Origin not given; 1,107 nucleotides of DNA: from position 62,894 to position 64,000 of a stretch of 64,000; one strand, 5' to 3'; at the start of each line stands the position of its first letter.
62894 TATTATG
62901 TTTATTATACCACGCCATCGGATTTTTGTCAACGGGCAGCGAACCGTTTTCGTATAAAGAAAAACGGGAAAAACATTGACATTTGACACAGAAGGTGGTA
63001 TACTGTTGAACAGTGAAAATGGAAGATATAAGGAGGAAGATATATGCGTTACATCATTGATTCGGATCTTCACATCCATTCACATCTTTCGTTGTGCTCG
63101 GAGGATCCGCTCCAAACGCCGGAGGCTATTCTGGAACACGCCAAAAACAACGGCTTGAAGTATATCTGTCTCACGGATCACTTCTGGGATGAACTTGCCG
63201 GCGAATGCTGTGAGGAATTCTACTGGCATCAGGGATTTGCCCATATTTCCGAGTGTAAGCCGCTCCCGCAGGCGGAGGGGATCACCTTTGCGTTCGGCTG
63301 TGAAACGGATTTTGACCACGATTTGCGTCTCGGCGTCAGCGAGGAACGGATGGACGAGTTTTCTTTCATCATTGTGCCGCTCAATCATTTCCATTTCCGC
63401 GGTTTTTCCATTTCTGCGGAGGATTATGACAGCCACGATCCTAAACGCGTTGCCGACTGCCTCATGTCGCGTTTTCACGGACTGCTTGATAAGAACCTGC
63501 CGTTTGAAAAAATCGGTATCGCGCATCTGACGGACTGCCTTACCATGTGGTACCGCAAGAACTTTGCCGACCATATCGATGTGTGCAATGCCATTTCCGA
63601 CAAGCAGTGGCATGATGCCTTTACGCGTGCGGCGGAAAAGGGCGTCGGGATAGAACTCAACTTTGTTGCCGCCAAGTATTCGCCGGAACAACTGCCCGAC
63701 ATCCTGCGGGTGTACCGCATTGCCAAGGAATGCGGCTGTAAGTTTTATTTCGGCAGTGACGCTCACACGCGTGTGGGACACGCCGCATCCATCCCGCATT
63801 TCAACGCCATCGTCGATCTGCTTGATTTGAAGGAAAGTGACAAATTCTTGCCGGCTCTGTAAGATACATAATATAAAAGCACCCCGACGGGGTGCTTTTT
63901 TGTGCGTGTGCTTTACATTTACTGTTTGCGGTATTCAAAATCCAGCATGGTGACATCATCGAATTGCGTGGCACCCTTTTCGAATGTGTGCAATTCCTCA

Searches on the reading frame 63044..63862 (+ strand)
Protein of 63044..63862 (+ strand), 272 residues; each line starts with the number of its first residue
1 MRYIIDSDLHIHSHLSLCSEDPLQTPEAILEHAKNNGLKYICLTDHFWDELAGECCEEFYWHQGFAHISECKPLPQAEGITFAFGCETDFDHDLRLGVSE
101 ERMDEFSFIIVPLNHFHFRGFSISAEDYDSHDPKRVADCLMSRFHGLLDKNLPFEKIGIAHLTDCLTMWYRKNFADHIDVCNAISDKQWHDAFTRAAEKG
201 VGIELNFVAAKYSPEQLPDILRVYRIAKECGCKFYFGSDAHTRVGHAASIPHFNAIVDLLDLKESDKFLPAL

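Call 45: find_encoding_contigs(protein=window:63044-63862:+, flank=10000, max_places=2)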
Protein window:63044-63862:+ (272 aa): no gene with exactly this product is on record in the collection.
